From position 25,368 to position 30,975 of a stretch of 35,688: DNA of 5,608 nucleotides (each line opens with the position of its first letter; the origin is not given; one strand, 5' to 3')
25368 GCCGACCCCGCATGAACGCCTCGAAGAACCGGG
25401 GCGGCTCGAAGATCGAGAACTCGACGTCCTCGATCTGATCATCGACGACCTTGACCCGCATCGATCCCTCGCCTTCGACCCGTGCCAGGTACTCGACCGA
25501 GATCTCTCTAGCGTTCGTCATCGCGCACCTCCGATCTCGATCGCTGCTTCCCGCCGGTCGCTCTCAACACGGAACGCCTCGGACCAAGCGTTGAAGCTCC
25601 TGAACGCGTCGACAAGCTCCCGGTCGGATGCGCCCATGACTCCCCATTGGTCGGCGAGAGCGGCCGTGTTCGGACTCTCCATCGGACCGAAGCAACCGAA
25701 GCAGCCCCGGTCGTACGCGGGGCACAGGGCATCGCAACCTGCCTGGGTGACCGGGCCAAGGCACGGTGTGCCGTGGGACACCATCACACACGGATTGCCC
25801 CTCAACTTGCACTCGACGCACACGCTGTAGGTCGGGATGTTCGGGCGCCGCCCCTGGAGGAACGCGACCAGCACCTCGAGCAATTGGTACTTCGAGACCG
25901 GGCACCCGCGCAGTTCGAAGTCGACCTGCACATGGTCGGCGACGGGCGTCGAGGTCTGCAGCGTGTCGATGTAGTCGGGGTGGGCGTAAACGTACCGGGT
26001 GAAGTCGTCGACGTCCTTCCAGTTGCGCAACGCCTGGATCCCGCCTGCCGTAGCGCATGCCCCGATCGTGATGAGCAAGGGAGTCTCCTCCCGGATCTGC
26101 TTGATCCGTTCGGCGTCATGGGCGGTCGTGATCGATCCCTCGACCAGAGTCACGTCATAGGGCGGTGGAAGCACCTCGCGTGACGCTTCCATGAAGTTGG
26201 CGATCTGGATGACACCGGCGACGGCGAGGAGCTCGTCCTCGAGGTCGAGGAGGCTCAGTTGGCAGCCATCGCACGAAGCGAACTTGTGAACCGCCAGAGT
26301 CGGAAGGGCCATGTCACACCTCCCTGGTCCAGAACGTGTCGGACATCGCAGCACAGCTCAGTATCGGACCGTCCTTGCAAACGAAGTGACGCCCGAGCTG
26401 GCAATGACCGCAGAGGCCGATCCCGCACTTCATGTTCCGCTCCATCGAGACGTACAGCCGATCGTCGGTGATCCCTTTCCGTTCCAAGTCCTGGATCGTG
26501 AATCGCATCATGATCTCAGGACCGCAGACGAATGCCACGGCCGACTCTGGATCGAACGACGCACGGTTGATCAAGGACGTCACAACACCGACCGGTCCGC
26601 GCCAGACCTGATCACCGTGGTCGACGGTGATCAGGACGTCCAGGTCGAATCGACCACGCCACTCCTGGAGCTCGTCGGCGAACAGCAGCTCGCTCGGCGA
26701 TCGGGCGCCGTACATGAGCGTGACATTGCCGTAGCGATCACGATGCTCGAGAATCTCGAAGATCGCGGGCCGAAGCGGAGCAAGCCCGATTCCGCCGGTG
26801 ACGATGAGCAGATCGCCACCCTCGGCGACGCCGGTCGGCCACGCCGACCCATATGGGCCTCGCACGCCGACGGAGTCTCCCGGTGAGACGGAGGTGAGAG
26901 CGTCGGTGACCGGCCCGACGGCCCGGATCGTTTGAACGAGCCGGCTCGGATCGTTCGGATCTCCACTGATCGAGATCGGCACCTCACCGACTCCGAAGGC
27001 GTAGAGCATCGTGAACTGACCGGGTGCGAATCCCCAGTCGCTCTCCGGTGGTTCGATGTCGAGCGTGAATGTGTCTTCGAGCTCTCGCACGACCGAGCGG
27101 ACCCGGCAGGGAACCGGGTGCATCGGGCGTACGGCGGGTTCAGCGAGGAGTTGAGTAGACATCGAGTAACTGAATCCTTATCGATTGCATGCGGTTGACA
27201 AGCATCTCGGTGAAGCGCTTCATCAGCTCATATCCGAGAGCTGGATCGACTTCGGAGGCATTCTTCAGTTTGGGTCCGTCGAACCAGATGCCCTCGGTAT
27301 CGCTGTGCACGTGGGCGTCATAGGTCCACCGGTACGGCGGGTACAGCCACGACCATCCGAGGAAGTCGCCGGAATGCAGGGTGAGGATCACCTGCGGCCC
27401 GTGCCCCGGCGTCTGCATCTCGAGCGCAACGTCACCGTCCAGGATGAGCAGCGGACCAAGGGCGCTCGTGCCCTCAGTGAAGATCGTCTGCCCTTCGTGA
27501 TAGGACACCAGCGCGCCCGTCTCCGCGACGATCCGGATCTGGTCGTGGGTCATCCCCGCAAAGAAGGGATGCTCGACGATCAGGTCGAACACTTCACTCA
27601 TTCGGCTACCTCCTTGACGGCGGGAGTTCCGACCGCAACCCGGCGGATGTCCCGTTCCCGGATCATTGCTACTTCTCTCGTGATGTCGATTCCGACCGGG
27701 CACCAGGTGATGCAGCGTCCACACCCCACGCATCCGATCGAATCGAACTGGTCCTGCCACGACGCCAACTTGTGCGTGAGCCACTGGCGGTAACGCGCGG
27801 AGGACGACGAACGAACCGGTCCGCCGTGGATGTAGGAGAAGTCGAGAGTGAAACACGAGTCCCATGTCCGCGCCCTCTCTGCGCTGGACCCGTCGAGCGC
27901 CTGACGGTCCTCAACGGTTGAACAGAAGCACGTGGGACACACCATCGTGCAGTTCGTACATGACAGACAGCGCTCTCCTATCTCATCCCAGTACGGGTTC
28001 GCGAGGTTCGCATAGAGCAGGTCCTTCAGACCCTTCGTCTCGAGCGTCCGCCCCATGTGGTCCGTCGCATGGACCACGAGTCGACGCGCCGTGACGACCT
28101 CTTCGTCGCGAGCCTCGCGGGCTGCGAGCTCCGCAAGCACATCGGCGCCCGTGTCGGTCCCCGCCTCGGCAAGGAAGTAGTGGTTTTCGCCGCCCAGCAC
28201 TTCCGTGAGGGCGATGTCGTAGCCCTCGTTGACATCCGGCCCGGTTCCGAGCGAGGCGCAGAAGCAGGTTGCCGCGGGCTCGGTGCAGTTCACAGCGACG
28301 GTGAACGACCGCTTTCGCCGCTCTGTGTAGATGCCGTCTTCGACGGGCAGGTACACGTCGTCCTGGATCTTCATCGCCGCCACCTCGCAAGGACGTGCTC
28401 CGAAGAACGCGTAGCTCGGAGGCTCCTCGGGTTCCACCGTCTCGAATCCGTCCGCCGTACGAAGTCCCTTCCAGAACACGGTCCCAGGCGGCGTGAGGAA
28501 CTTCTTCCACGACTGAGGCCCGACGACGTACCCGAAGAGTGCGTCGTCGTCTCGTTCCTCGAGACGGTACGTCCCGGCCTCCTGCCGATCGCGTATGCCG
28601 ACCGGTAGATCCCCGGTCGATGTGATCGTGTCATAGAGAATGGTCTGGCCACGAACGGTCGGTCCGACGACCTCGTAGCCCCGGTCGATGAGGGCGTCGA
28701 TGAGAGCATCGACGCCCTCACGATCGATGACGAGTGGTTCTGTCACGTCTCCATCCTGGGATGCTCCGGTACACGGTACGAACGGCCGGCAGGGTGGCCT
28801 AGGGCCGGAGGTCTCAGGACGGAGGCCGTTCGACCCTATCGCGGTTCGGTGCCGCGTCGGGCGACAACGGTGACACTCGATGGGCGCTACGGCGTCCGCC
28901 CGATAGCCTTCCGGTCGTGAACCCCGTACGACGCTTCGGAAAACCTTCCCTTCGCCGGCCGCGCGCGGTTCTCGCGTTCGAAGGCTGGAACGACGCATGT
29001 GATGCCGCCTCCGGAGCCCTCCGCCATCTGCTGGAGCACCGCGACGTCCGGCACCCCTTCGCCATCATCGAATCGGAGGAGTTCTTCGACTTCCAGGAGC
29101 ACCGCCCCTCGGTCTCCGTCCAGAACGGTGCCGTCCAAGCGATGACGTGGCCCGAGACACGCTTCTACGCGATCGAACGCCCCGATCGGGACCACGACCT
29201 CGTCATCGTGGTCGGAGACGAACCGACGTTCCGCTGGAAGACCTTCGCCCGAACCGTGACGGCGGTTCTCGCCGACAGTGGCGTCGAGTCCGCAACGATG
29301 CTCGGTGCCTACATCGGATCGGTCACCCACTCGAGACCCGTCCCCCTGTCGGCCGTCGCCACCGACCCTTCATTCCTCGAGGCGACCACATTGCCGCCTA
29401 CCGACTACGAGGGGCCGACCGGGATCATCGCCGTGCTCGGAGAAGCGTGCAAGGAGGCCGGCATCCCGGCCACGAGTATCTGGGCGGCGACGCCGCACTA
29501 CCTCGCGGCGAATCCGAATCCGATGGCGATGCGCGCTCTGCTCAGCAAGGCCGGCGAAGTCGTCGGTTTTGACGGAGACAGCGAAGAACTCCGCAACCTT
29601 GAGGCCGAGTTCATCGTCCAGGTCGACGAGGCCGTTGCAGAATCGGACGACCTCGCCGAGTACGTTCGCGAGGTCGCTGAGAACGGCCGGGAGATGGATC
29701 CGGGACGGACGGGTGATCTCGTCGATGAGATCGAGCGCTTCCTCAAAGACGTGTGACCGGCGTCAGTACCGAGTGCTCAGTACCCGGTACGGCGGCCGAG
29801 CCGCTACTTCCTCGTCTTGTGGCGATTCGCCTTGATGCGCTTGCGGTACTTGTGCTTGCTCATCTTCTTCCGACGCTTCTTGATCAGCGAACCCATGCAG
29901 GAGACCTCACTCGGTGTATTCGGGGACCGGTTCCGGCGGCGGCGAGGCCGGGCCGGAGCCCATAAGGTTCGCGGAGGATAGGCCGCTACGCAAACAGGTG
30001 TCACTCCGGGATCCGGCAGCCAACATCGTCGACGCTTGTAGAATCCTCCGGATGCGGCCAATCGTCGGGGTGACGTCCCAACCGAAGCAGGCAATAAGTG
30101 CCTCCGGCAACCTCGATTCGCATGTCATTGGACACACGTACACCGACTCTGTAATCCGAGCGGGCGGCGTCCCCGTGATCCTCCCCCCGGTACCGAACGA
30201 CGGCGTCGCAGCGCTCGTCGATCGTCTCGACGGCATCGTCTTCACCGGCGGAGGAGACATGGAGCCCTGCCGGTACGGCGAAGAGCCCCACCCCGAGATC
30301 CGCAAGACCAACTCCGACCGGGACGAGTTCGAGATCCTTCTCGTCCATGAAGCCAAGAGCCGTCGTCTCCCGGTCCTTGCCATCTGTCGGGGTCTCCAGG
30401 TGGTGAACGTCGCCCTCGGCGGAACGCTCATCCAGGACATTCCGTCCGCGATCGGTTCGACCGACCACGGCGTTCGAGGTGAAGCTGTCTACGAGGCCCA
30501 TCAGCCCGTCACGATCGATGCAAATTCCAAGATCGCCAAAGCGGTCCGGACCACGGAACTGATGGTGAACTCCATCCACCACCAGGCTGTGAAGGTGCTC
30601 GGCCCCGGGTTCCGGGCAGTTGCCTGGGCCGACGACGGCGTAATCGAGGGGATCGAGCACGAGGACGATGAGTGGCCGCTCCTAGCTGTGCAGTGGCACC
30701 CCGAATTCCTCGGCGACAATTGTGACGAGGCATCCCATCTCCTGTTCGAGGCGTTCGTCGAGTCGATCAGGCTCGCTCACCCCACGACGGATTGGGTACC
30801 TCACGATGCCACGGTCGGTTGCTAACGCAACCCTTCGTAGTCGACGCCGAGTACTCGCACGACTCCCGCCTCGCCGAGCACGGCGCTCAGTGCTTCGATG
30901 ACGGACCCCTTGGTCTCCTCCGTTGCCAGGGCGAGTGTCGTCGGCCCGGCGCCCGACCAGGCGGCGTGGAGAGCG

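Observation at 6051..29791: Period-7 (heptanucleotide) tandem arrays occupy nearly every convergent or divergent spacer, an STRR-like repeat system in a GC-rich actinobacterial-type genome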

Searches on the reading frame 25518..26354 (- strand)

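Call 32: search_protein_families(library=pfam, proteins=[window:25518-26354:-], max_evalue=0.001)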
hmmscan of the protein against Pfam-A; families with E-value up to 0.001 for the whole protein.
window:25518-26354:- (278 aa): 1 family
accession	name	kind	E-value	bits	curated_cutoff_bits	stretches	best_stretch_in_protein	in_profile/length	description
PF01058.29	Oxidored_q6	-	2.2e-23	82.8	27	1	28-164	1-127/128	NADH ubiquinone oxidoreductase, 20 Kd subunit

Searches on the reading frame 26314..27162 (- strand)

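Call 32: search_protein_families(library=pfam, proteins=[window:26314-27162:-], max_evalue=0.001)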
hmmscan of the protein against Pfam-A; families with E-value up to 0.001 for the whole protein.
window:26314-27162:- (282 aa): 2 families
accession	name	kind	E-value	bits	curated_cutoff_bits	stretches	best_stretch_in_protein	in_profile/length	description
PF00175.26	NAD_binding_1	-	3.2e-13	50.7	22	1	121-222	2-107/109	Oxidoreductase NAD-binding domain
PF10418.14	DHODB_Fe-S_bind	-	1.9e-07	31.1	23.9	1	241-268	1-35/41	Iron-sulfur cluster binding domain of dihydroorotate dehydrogenase B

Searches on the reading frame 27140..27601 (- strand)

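Call 59: search_protein_families(library=pfam, proteins=[window:27140-27601:-], max_evalue=0.001)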
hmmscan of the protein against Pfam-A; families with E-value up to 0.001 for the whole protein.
window:27140-27601:- (153 aa): 1 family
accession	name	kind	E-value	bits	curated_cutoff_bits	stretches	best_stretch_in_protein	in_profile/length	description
PF00027.35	cNMP_binding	-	1.7e-05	25.1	27.5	1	32-103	2-73/89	Cyclic nucleotide-binding domain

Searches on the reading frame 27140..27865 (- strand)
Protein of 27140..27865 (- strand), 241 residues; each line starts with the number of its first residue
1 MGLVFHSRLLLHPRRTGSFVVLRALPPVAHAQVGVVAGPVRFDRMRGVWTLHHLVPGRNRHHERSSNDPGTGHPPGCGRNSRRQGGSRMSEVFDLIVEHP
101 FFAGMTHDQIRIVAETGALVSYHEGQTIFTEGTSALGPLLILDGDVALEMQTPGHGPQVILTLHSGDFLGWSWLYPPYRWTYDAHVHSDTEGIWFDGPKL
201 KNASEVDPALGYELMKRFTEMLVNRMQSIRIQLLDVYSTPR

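Call 32: search_protein_families(library=pfam, proteins=[window:27140-27865:-], max_evalue=0.001)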
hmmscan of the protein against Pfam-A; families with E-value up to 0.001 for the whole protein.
window:27140-27865:- (241 aa): 1 family
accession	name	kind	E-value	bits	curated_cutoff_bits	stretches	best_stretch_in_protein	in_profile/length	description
PF00027.35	cNMP_binding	-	4.3e-05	23.8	27.5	1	120-191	2-73/89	Cyclic nucleotide-binding domain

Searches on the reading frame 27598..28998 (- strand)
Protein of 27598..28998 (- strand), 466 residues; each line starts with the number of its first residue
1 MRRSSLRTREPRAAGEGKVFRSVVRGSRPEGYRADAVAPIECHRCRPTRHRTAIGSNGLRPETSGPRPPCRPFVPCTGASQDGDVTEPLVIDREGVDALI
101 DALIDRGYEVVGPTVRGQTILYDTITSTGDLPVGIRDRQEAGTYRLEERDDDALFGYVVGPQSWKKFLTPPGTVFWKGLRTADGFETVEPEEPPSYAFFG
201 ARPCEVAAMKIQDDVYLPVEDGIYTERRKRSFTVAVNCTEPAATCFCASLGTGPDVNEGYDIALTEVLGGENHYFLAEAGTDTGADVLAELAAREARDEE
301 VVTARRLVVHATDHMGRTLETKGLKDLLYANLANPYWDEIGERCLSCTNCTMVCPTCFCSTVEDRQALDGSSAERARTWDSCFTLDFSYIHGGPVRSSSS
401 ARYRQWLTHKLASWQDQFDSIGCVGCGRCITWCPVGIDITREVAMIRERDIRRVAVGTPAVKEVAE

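Call 32: search_protein_families(library=pfam, proteins=[window:27598-28998:-], max_evalue=0.001)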
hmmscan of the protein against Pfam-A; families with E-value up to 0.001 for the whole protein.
window:27598-28998:- (466 aa): 7 families
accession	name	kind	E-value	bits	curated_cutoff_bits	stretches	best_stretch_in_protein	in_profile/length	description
PF17179.9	Fer4_22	-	5.5e-33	114.1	27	1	343-437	1-95/95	4Fe-4S dicluster domain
PF13237.11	Fer4_10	-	1.7e-05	25.1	25.5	1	418-440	4-22/53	4Fe-4S dicluster domain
PF12838.12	Fer4_7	-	0.00015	22.6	27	0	343-437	1-52/52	4Fe-4S dicluster domain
PF13187.11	Fer4_9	-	0.00015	22.2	27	0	343-436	1-50/52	4Fe-4S dicluster domain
PF12797.12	Fer4_2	-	0.00018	21.7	24.5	0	419-435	6-22/22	4Fe-4S binding domain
PF13183.11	Fer4_8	-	0.00043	21.2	27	0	342-437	3-68/68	4Fe-4S dicluster domain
PF14697.11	Fer4_21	-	0.0005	20.6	35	0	422-435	40-53/59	4Fe-4S dicluster domain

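Call 59: search_protein_families(library=pfam, proteins=[window:27598-28746:-], max_evalue=0.001)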
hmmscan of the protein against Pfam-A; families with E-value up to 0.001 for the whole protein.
window:27598-28746:- (382 aa): 10 families
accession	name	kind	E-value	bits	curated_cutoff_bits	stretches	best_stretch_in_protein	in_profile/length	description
PF17179.9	Fer4_22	-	3.9e-33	114.6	27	1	259-353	1-95/95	4Fe-4S dicluster domain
PF13237.11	Fer4_10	-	1.4e-06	28.6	25.5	1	334-356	4-22/53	4Fe-4S dicluster domain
PF12797.12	Fer4_2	-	8.5e-06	25.9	24.5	0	335-351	6-22/22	4Fe-4S binding domain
PF13187.11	Fer4_9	-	5e-05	23.7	27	0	259-352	1-50/52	4Fe-4S dicluster domain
PF13183.11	Fer4_8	-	7.3e-05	23.7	27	0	258-353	3-68/68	4Fe-4S dicluster domain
PF25160.1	LdpA_Fe-S-bd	-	0.00012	22.2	27.6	1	338-353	27-42/49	LdpA Fe-S cluster-binding domain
PF13484.11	Fer4_16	-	0.00018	22.7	30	0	339-353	2-16/66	4Fe-4S double cluster binding domain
PF13534.11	Fer4_17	-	0.00021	22.2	22.2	0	331-354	38-61/61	4Fe-4S dicluster domain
PF13746.11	Fer4_18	-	0.00046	20.8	27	0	325-357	47-79/114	4Fe-4S dicluster domain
PF12838.12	Fer4_7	-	0.00091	20.1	27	0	259-353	1-52/52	4Fe-4S dicluster domain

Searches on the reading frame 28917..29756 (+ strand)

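Call 32: search_protein_families(library=pfam, proteins=[window:28917-29756:+], max_evalue=0.001)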
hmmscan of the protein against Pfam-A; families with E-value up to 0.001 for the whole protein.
window:28917-29756:+ (279 aa): 1 family
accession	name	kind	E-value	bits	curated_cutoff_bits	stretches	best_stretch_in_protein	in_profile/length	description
PF09754.15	PAC2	-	2.2e-48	165.4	25.8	1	20-239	1-214/215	PAC2 family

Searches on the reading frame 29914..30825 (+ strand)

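Call 32: search_protein_families(library=pfam, proteins=[window:29914-30825:+], max_evalue=0.001)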
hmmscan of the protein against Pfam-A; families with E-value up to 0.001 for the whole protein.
window:29914-30825:+ (303 aa): 2 families
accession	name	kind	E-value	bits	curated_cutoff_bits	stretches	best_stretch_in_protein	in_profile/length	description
PF07722.19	Peptidase_C26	-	4.8e-67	226.3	20.5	1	49-264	1-219/219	Peptidase C26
PF00117.34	GATase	-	1.2e-14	54.9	22.8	1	138-269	59-177/190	Glutamine amidotransferase class-I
